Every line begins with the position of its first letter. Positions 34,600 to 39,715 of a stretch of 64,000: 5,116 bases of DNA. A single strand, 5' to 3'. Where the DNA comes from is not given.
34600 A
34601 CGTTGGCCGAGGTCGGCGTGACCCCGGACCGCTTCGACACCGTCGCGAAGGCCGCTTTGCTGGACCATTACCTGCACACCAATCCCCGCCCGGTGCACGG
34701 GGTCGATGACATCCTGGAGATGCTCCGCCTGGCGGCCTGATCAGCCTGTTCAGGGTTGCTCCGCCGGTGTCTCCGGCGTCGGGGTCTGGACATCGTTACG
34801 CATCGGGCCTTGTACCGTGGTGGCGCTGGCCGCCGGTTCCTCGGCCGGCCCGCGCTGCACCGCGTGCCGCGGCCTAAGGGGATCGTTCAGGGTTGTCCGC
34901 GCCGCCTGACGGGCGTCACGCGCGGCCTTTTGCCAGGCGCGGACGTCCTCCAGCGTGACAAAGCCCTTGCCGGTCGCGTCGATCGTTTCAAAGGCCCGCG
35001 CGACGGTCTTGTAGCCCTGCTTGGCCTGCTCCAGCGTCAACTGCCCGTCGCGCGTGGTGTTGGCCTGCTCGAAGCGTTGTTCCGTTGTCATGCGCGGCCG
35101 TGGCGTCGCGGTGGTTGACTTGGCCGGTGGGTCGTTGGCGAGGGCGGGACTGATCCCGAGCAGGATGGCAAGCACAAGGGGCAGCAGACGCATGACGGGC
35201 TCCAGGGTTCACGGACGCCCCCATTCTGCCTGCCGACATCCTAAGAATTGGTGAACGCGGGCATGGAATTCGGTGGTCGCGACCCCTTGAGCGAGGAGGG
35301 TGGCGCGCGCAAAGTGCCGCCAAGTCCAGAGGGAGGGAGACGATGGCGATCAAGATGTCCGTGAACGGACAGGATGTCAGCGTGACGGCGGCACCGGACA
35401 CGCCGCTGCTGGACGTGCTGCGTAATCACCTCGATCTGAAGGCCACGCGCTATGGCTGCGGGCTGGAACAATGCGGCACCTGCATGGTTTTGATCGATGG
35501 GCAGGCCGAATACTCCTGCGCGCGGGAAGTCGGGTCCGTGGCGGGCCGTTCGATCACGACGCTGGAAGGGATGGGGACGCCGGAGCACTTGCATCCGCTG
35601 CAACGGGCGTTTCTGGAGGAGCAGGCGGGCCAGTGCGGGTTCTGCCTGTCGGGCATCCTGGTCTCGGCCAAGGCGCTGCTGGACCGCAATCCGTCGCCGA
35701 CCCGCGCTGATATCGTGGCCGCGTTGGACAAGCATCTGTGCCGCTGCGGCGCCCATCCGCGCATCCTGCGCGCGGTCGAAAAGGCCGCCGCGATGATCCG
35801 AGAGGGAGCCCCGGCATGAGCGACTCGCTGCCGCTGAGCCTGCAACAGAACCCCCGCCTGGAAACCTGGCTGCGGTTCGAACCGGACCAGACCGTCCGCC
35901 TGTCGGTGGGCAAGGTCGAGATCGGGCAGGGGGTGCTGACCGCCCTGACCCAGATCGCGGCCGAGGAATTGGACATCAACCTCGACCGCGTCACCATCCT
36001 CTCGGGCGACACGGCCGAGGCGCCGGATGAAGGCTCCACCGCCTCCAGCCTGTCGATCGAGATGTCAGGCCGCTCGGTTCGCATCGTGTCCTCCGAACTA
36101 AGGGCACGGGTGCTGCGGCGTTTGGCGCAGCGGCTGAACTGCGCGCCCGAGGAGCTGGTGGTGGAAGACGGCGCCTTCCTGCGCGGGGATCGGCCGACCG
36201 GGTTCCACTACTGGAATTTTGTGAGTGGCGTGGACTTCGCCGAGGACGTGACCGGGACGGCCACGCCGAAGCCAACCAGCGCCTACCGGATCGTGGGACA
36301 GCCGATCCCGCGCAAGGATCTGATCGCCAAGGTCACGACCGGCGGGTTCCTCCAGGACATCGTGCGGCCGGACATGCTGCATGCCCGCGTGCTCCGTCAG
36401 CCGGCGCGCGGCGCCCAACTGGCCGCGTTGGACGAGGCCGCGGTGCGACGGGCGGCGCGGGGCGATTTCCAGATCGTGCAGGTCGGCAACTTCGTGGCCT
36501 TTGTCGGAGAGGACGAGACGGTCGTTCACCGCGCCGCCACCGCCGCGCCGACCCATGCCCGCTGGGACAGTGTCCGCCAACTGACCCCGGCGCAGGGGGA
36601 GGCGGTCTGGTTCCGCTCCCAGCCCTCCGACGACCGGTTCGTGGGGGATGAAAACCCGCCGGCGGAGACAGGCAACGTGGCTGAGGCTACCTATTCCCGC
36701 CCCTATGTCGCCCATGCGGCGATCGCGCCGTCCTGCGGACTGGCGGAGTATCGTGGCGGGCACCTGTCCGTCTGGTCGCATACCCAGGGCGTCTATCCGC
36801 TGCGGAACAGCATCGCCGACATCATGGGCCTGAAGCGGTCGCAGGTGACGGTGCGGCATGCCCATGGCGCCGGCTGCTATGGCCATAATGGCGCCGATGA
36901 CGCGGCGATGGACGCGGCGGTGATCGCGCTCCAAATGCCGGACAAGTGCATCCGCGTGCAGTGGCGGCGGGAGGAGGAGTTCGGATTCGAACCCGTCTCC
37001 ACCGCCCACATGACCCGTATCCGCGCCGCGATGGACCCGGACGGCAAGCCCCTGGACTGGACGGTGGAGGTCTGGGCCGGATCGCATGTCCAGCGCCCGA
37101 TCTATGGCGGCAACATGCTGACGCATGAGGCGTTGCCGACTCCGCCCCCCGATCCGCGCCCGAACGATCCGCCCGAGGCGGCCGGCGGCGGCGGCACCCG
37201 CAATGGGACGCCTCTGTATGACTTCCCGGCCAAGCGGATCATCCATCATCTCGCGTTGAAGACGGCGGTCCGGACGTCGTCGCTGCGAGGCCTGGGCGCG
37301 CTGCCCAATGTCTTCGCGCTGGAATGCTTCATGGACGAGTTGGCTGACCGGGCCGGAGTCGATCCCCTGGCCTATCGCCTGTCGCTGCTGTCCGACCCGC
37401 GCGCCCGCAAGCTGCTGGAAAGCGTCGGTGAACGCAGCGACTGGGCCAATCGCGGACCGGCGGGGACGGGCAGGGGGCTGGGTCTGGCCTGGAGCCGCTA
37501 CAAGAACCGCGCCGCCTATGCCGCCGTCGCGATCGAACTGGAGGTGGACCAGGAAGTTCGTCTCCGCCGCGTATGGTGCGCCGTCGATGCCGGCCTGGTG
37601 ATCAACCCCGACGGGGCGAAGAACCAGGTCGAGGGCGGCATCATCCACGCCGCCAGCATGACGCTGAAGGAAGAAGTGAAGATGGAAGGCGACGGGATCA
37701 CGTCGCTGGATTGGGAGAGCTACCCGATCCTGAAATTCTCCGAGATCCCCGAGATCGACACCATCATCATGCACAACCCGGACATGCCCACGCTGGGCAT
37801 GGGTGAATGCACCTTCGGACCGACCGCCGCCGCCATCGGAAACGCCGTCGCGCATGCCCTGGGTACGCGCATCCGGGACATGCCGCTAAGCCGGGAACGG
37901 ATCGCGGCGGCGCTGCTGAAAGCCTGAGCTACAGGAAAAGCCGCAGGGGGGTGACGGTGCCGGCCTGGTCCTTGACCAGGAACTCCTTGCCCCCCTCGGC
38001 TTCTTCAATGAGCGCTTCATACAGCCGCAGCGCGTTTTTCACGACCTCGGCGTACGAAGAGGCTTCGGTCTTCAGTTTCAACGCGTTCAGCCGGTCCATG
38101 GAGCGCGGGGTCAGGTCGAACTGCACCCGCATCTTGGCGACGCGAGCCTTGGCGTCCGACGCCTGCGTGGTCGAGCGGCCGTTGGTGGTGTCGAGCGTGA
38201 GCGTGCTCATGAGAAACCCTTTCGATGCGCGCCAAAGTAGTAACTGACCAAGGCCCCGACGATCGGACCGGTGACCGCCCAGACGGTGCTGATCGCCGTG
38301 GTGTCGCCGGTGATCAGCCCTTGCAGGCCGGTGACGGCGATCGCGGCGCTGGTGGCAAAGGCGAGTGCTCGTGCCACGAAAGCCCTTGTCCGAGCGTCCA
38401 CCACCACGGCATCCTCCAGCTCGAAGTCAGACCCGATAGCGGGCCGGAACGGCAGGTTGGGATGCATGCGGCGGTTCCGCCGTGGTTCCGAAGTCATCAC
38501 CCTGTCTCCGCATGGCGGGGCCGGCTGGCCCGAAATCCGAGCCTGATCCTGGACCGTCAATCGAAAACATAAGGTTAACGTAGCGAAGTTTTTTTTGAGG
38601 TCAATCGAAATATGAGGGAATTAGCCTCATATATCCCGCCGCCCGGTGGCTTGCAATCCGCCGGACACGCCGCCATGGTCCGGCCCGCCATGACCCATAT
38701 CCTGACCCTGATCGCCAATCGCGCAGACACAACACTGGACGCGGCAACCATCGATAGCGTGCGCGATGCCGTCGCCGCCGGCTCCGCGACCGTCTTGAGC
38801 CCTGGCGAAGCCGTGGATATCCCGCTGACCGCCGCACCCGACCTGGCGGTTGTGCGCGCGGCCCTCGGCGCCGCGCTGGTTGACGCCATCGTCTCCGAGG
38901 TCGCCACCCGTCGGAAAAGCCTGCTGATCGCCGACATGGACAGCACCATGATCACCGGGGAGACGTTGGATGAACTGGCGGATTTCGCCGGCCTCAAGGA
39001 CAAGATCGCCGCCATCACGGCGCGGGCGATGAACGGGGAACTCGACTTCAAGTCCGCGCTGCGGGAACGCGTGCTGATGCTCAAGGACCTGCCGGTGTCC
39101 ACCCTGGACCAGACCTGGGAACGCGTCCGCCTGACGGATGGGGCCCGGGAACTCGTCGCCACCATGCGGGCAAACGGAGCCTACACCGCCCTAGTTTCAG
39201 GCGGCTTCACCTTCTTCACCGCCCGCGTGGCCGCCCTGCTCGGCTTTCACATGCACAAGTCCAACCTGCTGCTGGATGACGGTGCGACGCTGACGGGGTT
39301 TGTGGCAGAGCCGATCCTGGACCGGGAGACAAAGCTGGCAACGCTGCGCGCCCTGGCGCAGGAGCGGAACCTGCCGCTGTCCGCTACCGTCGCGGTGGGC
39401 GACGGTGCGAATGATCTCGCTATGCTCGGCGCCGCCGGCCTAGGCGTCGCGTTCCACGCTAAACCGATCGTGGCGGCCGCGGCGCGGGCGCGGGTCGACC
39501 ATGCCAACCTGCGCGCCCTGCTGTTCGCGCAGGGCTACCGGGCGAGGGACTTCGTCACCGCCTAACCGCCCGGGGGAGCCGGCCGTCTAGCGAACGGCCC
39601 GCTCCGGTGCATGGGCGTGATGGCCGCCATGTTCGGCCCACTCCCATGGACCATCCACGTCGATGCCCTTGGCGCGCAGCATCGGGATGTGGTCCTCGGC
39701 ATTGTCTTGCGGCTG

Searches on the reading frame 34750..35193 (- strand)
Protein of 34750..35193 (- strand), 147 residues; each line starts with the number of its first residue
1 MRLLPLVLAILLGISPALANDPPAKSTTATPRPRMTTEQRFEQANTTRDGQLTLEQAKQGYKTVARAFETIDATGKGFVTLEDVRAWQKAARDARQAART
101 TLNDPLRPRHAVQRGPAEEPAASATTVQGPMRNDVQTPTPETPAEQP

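Call 62: search_protein_families(library=pfam, proteins=[window:34750-35193:-], max_evalue=0.001)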
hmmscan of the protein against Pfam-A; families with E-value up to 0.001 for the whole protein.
window:34750-35193:- (147 aa): 1 family
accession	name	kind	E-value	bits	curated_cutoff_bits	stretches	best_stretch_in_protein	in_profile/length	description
PF13405.12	EF-hand_6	-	3.8e-05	23.5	25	0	66-87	4-25/30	EF-hand domain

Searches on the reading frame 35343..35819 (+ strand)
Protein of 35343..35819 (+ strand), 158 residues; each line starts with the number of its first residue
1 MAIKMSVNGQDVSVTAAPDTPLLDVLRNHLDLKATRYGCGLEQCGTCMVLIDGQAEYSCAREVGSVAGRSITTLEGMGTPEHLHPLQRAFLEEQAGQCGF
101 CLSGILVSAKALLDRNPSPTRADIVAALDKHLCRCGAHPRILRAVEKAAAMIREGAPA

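Call 62: search_protein_families(library=pfam, proteins=[window:35343-35819:+], max_evalue=0.001)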
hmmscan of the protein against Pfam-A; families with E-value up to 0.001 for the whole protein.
window:35343-35819:+ (158 aa): 3 families
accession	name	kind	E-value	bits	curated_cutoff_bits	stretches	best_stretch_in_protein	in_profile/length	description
PF01799.25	Fer2_2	-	1e-26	93.3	30.3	1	73-146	1-75/75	[2Fe-2S] binding domain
PF00111.32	Fer2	-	2e-09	37.7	21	1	7-57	3-53/77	2Fe-2S iron-sulfur cluster binding domain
PF13085.11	Fer2_3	-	2.3e-05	24.8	27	1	20-77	29-89/107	2Fe-2S iron-sulfur cluster binding domain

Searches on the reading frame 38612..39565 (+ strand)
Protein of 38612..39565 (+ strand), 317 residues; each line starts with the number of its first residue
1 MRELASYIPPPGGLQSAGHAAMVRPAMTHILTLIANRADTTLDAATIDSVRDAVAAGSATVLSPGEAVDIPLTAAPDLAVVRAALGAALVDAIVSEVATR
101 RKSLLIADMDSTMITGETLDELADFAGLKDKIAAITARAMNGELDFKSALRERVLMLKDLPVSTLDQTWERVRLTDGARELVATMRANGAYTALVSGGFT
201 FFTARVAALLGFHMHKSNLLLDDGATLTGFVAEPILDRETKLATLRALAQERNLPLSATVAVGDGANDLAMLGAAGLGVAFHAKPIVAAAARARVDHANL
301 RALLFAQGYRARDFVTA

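Call 62: search_protein_families(library=pfam, proteins=[window:38612-39565:+], max_evalue=0.001)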
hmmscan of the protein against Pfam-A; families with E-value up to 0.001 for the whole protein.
window:38612-39565:+ (317 aa): 4 families
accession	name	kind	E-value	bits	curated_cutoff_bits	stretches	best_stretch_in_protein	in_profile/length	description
PF12710.13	HAD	-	4.8e-21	76.5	27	1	106-272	2-188/189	haloacid dehalogenase-like hydrolase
PF00702.32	Hydrolase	-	2.3e-16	61.2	26.4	1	105-276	4-191/191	haloacid dehalogenase-like hydrolase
PF08282.18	Hydrolase_3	-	1.4e-09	38.5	20.9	1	240-299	187-247/255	haloacid dehalogenase-like hydrolase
PF05116.19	S6PP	-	0.00016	21.8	20.3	0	240-280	165-205/247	Sucrose-6F-phosphate phosphohydrolase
